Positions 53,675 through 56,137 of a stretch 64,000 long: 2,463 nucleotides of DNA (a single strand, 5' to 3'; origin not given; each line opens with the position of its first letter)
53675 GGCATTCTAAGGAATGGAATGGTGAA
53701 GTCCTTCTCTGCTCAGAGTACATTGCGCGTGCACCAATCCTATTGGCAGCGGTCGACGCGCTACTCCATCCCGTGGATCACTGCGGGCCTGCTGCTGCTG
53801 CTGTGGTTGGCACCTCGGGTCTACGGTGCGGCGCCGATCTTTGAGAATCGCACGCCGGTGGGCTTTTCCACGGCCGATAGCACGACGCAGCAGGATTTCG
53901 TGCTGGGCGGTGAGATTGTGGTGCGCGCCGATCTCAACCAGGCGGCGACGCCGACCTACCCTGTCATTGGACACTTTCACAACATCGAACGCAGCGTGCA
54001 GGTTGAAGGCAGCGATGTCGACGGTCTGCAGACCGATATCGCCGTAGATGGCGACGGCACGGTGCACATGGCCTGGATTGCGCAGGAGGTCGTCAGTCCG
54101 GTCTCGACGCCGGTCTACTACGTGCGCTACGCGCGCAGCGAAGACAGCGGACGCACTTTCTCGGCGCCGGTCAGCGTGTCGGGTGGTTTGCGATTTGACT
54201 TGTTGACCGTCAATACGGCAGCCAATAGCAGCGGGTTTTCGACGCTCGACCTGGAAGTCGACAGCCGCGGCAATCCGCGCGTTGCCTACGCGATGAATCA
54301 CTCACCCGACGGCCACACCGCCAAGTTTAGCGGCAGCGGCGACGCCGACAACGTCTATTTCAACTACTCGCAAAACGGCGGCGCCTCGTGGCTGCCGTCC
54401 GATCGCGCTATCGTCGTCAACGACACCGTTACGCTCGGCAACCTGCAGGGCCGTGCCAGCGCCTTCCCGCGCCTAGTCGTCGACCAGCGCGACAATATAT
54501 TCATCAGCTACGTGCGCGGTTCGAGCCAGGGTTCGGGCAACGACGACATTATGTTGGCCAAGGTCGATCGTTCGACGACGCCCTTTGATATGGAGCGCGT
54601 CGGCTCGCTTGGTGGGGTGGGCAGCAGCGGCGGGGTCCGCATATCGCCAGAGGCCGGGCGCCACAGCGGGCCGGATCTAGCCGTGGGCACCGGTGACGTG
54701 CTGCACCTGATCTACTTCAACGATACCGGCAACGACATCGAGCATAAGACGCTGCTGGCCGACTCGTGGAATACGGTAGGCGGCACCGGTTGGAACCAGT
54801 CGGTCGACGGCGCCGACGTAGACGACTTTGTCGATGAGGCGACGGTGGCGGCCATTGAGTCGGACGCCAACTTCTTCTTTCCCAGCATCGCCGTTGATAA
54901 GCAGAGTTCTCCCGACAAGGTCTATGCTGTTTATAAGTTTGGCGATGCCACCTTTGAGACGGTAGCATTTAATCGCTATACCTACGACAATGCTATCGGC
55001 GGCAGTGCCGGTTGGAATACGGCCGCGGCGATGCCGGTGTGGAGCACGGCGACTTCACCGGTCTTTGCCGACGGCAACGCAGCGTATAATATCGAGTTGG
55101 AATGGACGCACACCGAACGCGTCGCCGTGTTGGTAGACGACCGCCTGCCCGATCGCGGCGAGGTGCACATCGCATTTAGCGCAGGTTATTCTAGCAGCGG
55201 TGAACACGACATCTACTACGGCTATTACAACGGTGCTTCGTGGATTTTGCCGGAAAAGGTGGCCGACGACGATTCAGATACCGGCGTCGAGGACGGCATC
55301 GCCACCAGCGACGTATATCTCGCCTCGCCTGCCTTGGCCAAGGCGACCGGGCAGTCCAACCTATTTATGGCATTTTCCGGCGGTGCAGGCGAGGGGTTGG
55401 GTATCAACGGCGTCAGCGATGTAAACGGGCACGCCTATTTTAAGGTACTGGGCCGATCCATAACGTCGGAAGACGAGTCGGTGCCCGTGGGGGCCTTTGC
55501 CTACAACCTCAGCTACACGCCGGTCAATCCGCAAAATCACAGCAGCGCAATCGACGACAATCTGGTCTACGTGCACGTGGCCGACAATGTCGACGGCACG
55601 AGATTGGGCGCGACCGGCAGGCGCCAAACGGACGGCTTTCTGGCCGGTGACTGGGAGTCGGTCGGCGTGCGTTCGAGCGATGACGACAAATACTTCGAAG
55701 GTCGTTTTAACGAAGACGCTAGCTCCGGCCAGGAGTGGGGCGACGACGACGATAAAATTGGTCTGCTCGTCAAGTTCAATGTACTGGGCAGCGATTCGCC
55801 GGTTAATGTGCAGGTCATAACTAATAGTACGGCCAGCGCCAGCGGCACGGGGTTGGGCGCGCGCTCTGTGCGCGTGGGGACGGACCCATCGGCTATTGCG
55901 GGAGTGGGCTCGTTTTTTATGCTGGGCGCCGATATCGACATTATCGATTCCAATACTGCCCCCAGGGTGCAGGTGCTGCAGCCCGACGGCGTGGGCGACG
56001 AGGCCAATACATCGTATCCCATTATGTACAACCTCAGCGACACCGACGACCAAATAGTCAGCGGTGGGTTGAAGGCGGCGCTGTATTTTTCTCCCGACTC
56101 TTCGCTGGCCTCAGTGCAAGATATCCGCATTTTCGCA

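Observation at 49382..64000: Divergent locus of three giant secreted proteins combining BNR propeller, cohesin-like, dockerin and Por/FlgD-type C-terminal domains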

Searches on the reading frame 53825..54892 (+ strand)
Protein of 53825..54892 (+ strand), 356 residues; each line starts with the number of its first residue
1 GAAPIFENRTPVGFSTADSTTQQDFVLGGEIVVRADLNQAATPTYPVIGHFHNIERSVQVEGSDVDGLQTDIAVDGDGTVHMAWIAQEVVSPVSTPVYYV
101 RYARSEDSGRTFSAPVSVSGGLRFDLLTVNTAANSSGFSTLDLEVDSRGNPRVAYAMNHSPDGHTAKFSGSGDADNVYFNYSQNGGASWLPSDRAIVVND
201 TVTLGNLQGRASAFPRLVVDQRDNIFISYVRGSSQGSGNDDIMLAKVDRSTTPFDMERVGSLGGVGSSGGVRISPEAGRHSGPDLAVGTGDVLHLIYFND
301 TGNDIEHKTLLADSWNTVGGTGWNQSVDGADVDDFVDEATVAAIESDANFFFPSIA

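Call 30: search_protein_families(library=pfam, proteins=[window:53825-54892:+], max_evalue=0.05)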
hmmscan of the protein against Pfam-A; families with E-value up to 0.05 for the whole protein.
window:53825-54892:+ (356 aa): 1 family
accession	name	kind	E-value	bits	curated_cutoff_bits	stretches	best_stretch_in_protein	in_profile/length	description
PF15892.11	BNR_4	-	0.0009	19.1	27.3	0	72-175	155-250/272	BNR repeat-containing family member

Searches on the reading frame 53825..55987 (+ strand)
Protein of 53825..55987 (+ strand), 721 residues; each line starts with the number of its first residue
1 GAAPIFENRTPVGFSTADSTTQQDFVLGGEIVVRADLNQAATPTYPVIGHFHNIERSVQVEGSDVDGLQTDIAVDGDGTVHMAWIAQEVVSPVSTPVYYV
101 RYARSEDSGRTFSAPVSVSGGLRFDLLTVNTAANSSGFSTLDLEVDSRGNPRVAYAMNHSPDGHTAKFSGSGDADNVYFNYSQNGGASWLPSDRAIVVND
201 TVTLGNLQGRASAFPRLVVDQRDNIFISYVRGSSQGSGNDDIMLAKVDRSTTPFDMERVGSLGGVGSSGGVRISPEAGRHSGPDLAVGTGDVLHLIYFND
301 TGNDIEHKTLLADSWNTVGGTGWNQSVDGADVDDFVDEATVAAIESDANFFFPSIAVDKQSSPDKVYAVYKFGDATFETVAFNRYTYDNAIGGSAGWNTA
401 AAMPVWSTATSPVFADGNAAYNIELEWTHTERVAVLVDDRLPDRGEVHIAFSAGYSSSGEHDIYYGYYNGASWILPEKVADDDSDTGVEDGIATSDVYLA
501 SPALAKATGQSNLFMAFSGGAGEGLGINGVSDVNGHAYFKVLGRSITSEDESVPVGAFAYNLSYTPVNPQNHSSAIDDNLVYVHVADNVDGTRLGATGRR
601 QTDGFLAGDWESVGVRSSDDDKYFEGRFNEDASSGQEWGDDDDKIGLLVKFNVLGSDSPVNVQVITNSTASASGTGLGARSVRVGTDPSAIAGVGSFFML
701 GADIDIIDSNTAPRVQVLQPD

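Call 52: predict_structure(alignment_id=A3)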
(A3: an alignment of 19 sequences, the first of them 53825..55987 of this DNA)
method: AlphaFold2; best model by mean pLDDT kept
length: 721 residues; sequences in the alignment: 19
mean_pLDDT: 51.2   pTM: 0.60
mean pLDDT of the five models: 51.2, 49.9, 45.6, 38.8, 34.6
residues with pLDDT >= 90: 0; 70-90: 183; 50-70: 161; < 50: 377
segments of 3 or more residues with pLDDT < 50: 1-54, 91-94, 121-139, 158-175, 184-194, 200-212, 233-238, 259-268, 316-319, 336-349, 394-411, 417-423, 455-457, 484-486, 524-533, 544-721
pLDDT, mean of each block of 10 residues (from residue 1): 23 26 35 37 34 59 62 84 72 56 82 75 41 37 71 58 38 53 48 53 44 69 75 48 71 56 44 59 77 78 74 55 59 49 37 79 77 62 69 42 34 50 50 78 70 61 76 67 56 74 81 81 45 66 46 31 38 31 27 28 24 21 25 30 27 26 31 32 30 28 27 33 26
secondary structure, 60 per line:
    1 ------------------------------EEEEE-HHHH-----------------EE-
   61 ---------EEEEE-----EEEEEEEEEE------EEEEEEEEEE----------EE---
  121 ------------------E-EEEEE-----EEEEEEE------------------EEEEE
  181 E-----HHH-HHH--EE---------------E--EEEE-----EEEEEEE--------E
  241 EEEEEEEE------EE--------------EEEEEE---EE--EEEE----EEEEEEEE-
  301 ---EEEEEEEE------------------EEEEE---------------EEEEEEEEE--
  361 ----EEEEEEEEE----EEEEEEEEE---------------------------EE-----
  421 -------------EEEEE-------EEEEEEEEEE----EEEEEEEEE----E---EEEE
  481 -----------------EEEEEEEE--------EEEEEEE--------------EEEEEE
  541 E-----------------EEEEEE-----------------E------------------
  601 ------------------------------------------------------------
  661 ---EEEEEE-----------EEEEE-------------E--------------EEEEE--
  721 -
elements in order (helices of 4 or more, strands of 3 or more residues): E31-35 H37-40 E70-74 E80-89 E96-105 E141-145 E151-157 E176-181 E216-219 E225-231 E240-248 E271-276 E284-287 E292-299 E304-311 E330-334 E350-358 E365-373 E378-386 E434-438 E446-455 E460-468 E477-480 E498-505 E514-520 E535-541 E559-564 E664-669 E681-685 E714-718

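Call 54: fold_search(model_id=the predicted structure, library=pdb)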
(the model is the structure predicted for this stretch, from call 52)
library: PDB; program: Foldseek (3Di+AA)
matches with E <= 10: 665; with E <= 0.001: 171
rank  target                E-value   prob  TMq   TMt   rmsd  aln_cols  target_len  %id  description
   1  8t1y                  1.2e-09  1.00  0.29  0.40  10.9       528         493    8  Crystal Structure of Porphyromonas gingivalis Sialidase (PG_0352) Bound to Neu5Ac2en (DANA) (released 2023-10-04)
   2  8t1z                  3.4e-09  1.00  0.30  0.40   7.7       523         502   10  Crystal Structure of Porphyromonas gingivalis Sialidase (PG_0352) Bound to Neu5Ac (NANA) (released 2023-10-04)
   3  4yz1_A                4.9e-09  1.00  0.29  0.32  14.7       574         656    8  Crystal Structure of Streptococcus pneumoniae NanC, apo structure. (released 2015-09-23)
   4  4yz2_A                5.7e-09  1.00  0.30  0.32  14.5       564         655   10  Crystal Structure of Streptococcus pneumoniae NanC, in complex with 2-deoxy-2,3-didehydro-N-acetylneuraminic acid. (released 2015-09-23)
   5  8t26                  8.6e-09  1.00  0.29  0.38  11.1       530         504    9  Crystal Structure of Porphyromonas gingivalis Sialidase (PG_0352) D219A mutant bound to 3'-Sialyllactose (only Neu5Ac vi (released 2023-10-04)
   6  4yz1_B                8.6e-09  1.00  0.29  0.31  14.7       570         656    9  Crystal Structure of Streptococcus pneumoniae NanC, apo structure. (released 2015-09-23)
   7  8t24                  9.5e-09  1.00  0.30  0.42   9.7       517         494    9  Crystal Structure of Porphyromonas gingivalis Sialidase (PG_0352)- Fructose bound in CBM (released 2023-10-04)
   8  4yz3_A                9.5e-09  1.00  0.28  0.30  14.8       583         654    8  Crystal Structure of Streptococcus pneumoniae NanC, in complex with Oseltamivir. (released 2016-04-20)
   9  8gn6_B                1.4e-08  1.00  0.29  0.40   9.7       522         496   10  Crystallization of Sialidase from Porphyromonas gingivalis (released 2023-04-19)
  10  8feb                  1.5e-08  1.00  0.30  0.40   9.6       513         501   10  Crystal Structure of Porphyromonas gingivalis Sialidase (PG_0352) (released 2023-10-04)
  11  8gn6_A                4.6e-08  1.00  0.31  0.42   7.6       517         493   10  Crystallization of Sialidase from Porphyromonas gingivalis (released 2023-04-19)
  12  8gn6_C                7.6e-08  1.00  0.30  0.41   9.3       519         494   10  Crystallization of Sialidase from Porphyromonas gingivalis (released 2023-04-19)
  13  2vw0                  8.4e-08  1.00  0.28  0.30  19.2       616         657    9  Crystal structure of the NanB sialidase from Streptococcus pneumoniae (released 2008-06-24)
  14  6byt_A                1.5e-07  1.00  0.30  0.40  17.2       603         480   10  Complex structure of LOR107 mutant (R320) with tetrasaccharide substrate (released 2018-02-07)
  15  8um0_A                1.5e-07  1.00  0.27  0.45   9.6       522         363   10  The structure of NanH in complex with Neu5,7,9Ac(2,6)-LAcNAc (released 2024-09-04)
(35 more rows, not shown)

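Call 67: search_protein_representatives(alignment_id=A3)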
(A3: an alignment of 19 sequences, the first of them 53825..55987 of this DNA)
Query: 19 sequences, 718 profile positions. Proteins with E-value up to 0.001 (for the whole library): 415; up to 1e-10: 93; up to 1e-30: 38. The best 150 are listed.
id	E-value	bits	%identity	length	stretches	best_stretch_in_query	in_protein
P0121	0.0e+00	1221.4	-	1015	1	1-718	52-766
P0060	0.0e+00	1174.0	-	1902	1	1-718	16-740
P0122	0.0e+00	1036.3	-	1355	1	1-718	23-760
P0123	2.0e-209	714.0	-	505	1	252-712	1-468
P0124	2.6e-205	700.4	-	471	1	2-463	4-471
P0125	1.4e-170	585.6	-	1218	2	2-670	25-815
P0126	8.4e-164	563.2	-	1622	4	2-337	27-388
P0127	3.6e-163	561.1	-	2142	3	2-612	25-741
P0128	1.2e-146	506.5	-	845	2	169-648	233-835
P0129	6.3e-137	474.4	-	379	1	48-391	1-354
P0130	1.1e-126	440.5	-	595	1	1-457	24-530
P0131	2.3e-113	396.5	-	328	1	2-235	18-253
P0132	3.4e-110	386.0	-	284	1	1-234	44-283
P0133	4.5e-110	385.6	-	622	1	134-611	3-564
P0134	2.0e-92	327.3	-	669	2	234-520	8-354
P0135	3.1e-91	323.3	-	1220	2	252-672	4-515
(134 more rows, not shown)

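Call 68: search_protein_families(library=pfam, proteins=[P0125, P0126, P0127, P0128, P0122, P0135], max_evalue=0.001)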
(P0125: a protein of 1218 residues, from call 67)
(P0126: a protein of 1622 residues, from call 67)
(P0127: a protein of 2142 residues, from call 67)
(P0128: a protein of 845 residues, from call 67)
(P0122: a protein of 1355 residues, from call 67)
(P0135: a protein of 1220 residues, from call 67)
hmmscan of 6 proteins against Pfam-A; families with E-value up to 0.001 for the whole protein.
P0125 (1218 aa): 1 family
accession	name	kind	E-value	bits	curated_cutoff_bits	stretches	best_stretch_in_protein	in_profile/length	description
PF15892.11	BNR_4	-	0.00073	19.4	27.3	0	92-190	150-243/272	BNR repeat-containing family member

P0126 (1622 aa): 0 families

P0127 (2142 aa): 5 families
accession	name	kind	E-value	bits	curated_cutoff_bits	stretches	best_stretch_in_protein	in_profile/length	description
PF13860.13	FlgD_ig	-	6.4e-10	39.3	27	1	2075-2129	21-75/79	FlgD Ig-like domain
PF13620.12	CarboxypepD_reg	-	6.5e-08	33.3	32.3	1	1764-1812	29-77/82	Carboxypeptidase regulatory-like domain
PF00404.24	Dockerin_1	-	6.1e-07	30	22.9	1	1836-1888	2-55/57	Dockerin type I domain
PF13585.12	CHU_C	-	1e-05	26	27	1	2073-2131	23-75/86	CHU_C Type IX secretion signal domain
PF18962.6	Por_Secre_tail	-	2.8e-05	24.7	27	1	2059-2138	2-73/75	Secretion system C-terminal sorting domain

P0128 (845 aa): 0 families

P0122 (1355 aa): 0 families

P0135 (1220 aa): 0 families

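Call 69: list_cluster_members(proteins=[P0125, P0126, P0127, P0060, P0018])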
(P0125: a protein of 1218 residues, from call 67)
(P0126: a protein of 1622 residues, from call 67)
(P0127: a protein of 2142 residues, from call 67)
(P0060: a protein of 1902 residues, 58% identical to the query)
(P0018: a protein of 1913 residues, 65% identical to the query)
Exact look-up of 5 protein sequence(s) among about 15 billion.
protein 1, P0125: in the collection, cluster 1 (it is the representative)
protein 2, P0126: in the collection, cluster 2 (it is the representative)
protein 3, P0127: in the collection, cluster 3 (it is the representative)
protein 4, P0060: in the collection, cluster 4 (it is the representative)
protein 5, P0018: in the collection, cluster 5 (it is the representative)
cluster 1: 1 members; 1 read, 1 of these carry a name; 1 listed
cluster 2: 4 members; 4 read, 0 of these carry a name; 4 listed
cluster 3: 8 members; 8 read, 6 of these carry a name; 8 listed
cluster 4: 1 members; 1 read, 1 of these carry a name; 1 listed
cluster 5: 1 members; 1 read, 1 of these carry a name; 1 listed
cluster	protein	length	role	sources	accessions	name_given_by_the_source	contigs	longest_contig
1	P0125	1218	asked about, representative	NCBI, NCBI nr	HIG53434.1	MAG TPA: hypothetical protein EYQ18_05505, partial [Candidatus Handelsmanbacteria ... | hypothetical protein [Candidatus Handelsmanbacteria bacterium]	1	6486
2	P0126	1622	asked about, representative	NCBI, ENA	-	-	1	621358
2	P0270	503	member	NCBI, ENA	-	-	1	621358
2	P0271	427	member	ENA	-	-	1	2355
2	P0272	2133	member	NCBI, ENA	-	-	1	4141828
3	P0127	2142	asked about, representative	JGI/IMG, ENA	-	hypothetical protein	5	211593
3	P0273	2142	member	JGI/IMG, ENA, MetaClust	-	\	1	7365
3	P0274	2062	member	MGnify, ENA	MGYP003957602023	FL=1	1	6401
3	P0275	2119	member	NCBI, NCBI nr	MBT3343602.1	MAG: T9SS type A sorting domain-containing protein [Gemmatimonadetes bacterium] | T9SS type A sorting domain-containing protein [Gemmatimonadota bacterium]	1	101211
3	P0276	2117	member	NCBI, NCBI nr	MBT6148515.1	MAG: T9SS type A sorting domain-containing protein, partial [Gemmatimonadetes bacterium] | T9SS type A sorting domain-containing protein [Gemmatimonadota bacterium]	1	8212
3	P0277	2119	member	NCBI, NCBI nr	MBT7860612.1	MAG: T9SS type A sorting domain-containing protein [Gemmatimonadetes bacterium] | T9SS type A sorting domain-containing protein [Gemmatimonadota bacterium]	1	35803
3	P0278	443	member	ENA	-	-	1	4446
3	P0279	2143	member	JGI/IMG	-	-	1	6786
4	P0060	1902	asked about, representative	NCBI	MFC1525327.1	FlgD immunoglobulin-like domain containing protein [Candidatus Latescibacterota bacterium]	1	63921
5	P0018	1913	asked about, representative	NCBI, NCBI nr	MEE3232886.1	MAG: T9SS type A sorting domain-containing protein [Candidatus Latescibacterota bacterium] | T9SS type A sorting domain-containing protein [Candidatus Latescibacterota bacterium]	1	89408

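Call 94: find_encoding_contigs(protein=P0127, flank=10000, max_places=3)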
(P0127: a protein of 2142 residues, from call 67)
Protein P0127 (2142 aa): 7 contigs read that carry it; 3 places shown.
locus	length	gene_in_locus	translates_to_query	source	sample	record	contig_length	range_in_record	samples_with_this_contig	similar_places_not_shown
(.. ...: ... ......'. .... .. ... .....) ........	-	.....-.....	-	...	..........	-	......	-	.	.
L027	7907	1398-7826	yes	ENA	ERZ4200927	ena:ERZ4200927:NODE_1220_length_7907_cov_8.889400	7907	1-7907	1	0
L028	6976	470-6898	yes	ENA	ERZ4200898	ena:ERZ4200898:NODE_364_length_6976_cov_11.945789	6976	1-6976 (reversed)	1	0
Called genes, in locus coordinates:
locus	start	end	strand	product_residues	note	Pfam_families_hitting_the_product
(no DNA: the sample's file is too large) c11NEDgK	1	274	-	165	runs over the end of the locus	-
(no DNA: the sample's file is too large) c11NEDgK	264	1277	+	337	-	PF00291:PALP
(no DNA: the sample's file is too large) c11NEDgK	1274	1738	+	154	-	PF14464:Prok-JAB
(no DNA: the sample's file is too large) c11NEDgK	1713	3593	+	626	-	PF13371:TPR_9 (weak), PF13424:TPR_12, PF13432:TPR_16, PF14559:TPR_19, PF07719:TPR_2 (weak), PF13414:TPR_11 (weak), PF13432:TPR_16, PF13414:TPR_11, +11 more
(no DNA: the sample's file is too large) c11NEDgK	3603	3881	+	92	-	PF02597:ThiS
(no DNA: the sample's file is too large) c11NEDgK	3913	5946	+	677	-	PF13428:TPR_14 (faint), PF13371:TPR_9 (faint), PF00515:TPR_1 (faint), PF13424:TPR_12 (weak), PF13432:TPR_16 (weak), PF13424:TPR_12 (weak), PF14559:TPR_19 (weak), PF13432:TPR_16 (weak), +10 more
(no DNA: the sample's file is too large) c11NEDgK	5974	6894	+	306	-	PF00291:PALP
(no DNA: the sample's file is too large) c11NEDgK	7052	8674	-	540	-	PF13431:TPR_17 (faint), PF13414:TPR_11 (faint), PF00515:TPR_1 (weak), PF07719:TPR_2 (faint), PF13424:TPR_12, PF13432:TPR_16 (weak), PF14559:TPR_19 (weak), PF13432:TPR_16 (weak), +6 more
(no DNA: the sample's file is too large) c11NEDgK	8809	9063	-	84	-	PF01649:Ribosomal_S20p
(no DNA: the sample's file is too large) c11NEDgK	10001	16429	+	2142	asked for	PF13620:CarboxypepD_reg (weak), PF00404:Dockerin_1 (weak), PF13585:CHU_C (faint), PF13860:FlgD_ig, PF18962:Por_Secre_tail (faint)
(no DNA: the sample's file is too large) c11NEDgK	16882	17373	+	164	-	?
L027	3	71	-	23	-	?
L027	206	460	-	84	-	PF01649:Ribosomal_S20p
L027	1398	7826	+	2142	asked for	PF13620:CarboxypepD_reg (weak), PF00404:Dockerin_1 (weak), PF13585:CHU_C (faint), PF13860:FlgD_ig, PF18962:Por_Secre_tail (faint)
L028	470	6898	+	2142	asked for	PF13620:CarboxypepD_reg (weak), PF00404:Dockerin_1 (weak), PF13585:CHU_C (faint), PF13860:FlgD_ig, PF18962:Por_Secre_tail (faint)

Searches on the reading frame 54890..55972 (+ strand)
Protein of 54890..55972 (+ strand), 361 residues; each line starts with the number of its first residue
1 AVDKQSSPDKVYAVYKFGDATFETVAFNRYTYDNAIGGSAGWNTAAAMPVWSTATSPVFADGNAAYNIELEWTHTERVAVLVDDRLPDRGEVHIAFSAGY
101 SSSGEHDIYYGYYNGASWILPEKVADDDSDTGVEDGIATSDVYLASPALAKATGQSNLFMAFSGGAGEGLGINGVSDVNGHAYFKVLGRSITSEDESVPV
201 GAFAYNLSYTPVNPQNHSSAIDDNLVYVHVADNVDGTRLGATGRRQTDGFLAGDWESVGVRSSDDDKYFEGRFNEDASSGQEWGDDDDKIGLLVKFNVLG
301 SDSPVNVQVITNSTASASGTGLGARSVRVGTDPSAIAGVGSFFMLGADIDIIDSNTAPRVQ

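Call 30: search_protein_families(library=pfam, proteins=[window:54890-55972:+], max_evalue=0.05)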
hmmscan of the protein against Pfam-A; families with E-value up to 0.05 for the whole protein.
window:54890-55972:+ (361 aa): 0 families
